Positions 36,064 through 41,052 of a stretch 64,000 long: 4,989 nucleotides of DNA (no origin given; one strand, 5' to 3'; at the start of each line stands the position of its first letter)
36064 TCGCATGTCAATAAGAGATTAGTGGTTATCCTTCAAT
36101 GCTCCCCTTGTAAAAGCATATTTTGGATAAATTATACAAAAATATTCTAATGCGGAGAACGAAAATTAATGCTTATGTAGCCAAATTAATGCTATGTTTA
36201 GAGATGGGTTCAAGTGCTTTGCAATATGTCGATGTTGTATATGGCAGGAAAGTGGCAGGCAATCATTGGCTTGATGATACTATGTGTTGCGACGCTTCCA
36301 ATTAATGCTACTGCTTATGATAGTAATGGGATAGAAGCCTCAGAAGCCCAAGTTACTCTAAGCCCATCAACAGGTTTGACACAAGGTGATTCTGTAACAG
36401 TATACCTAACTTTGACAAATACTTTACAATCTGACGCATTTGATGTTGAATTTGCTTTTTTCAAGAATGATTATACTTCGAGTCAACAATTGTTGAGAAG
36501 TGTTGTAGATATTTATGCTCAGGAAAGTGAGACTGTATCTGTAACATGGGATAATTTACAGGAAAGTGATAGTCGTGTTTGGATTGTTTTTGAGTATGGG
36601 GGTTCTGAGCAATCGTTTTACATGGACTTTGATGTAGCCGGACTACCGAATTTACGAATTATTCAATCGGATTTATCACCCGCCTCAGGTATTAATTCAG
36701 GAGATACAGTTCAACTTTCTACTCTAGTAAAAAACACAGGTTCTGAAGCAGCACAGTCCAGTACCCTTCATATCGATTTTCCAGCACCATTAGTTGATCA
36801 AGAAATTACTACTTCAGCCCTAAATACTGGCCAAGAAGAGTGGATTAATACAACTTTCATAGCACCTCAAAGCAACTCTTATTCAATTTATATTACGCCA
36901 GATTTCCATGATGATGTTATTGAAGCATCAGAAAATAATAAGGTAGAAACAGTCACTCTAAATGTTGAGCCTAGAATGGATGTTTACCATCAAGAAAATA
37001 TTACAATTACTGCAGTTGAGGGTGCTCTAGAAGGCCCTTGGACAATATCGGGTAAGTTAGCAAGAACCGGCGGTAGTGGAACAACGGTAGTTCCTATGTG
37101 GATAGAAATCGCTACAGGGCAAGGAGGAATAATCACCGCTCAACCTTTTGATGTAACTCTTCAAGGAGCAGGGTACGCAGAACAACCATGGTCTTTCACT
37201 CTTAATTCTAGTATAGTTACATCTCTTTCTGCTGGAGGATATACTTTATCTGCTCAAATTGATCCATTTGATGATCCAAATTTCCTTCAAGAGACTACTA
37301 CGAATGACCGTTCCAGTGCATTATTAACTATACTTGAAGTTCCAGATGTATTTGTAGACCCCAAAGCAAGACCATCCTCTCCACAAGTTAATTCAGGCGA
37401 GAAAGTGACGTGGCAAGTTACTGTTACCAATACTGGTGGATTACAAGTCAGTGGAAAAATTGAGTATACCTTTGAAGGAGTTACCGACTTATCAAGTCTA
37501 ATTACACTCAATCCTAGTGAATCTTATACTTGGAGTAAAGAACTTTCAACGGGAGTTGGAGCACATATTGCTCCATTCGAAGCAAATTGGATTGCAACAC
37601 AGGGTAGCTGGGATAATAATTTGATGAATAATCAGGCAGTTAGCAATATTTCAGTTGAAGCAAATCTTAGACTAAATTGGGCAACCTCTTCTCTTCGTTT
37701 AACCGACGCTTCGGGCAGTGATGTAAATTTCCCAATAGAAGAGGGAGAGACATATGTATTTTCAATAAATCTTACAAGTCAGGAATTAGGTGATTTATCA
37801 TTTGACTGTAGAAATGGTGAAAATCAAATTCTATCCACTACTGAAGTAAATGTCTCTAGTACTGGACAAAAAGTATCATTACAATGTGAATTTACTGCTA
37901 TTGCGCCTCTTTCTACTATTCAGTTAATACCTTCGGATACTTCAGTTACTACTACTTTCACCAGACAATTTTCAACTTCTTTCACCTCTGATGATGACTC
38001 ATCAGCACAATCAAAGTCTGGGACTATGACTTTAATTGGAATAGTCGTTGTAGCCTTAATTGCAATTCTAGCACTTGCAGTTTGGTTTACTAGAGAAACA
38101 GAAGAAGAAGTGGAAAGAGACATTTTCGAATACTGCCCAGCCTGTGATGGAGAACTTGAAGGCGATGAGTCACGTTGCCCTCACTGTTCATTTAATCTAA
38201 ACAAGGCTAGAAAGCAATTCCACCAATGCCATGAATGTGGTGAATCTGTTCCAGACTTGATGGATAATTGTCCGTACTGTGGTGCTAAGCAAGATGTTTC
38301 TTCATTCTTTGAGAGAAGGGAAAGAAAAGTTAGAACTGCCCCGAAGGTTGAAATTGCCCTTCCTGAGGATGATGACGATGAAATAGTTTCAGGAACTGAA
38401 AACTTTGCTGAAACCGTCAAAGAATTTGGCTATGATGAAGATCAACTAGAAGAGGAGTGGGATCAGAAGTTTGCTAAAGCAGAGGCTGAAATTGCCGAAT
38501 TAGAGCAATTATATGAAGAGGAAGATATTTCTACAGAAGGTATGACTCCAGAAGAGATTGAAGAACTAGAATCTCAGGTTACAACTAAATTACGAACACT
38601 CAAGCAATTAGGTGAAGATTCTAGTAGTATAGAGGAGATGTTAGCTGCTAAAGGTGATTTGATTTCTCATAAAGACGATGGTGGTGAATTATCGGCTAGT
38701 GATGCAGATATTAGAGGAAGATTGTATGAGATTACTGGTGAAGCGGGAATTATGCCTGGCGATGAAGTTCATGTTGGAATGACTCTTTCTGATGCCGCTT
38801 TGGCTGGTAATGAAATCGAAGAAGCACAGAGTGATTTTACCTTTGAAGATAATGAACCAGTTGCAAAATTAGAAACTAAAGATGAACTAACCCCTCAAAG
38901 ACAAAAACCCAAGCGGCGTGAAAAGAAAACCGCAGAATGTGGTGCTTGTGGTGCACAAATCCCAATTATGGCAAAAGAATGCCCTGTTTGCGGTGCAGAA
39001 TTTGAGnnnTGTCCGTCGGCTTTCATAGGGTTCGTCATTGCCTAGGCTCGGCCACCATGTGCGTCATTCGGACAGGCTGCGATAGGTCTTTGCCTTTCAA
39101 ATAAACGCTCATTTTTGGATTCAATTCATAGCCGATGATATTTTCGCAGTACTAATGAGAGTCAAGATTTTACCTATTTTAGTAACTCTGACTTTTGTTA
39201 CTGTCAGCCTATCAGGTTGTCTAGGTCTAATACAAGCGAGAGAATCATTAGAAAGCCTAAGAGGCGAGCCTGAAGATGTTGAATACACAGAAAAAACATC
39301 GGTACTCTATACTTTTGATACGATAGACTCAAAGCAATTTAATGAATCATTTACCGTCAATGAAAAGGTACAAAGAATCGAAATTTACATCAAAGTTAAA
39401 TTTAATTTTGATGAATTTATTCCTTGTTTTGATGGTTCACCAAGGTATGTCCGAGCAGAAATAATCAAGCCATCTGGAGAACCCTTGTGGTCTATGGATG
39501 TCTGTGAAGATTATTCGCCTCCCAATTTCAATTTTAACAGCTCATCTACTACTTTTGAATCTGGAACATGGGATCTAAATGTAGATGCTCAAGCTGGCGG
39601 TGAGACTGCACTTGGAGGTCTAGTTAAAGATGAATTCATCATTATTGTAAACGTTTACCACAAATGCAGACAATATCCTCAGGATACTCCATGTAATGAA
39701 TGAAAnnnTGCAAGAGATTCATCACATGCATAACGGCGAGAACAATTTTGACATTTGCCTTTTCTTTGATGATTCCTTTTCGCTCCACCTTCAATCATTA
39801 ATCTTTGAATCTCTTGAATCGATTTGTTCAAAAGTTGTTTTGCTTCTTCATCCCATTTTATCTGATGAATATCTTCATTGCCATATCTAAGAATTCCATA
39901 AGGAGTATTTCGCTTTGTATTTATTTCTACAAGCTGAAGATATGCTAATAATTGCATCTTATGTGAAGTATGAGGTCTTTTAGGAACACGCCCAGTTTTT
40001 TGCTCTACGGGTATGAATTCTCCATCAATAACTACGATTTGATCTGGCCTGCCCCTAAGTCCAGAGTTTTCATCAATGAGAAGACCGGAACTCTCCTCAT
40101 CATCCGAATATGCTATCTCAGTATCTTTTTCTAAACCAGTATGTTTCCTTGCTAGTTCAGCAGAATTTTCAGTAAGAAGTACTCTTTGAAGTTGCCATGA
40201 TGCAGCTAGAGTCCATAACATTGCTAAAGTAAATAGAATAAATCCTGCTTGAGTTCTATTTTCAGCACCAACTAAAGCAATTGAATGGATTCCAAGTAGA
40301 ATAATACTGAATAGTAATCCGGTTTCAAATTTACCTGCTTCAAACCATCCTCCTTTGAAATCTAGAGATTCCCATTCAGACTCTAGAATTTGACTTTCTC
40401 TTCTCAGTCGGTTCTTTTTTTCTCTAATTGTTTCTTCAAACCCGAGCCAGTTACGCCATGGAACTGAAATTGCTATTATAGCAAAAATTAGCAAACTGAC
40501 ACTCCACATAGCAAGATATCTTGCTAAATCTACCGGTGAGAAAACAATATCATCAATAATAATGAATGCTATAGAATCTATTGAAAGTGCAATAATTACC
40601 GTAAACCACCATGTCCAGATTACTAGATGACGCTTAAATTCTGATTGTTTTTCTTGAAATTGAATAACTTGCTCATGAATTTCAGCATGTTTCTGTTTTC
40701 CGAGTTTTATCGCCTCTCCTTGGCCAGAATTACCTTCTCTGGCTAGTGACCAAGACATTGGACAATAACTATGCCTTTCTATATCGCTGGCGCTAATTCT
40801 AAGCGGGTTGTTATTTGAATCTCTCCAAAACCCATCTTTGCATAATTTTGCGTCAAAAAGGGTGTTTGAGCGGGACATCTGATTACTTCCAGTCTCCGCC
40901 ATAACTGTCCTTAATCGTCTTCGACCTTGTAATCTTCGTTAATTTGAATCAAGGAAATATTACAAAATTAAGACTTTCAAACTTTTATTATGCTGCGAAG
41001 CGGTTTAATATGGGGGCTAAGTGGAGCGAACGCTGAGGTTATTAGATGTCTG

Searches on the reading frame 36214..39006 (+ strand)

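Call 51: search_protein_families(library=pfam, proteins=[window:36214-39006:+], max_evalue=0.00001)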
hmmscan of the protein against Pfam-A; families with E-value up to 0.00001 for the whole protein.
window:36214-39006:+ (931 aa): 2 families
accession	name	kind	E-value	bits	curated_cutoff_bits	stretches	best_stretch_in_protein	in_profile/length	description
PF07705.17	CARDB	-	1.4e-11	45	22.7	1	145-246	2-100/101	CARDB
PF12773.13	DZR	-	7.7e-07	29.6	27.3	0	641-690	1-45/45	Double zinc ribbon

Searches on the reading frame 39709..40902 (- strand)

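Call 51: search_protein_families(library=pfam, proteins=[window:39709-40902:-], max_evalue=0.00001)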
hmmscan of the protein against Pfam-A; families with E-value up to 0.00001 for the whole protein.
window:39709-40902:- (398 aa): 2 families
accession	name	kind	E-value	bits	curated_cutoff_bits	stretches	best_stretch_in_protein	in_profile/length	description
PF01930.23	Cas_Cas4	-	6.3e-12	46.3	22.7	1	283-393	53-158/160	Domain of unknown function DUF83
PF12705.13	PDDEXK_1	-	2.2e-09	38.1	22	1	266-394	120-247/247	PD-(D/E)XK nuclease superfamily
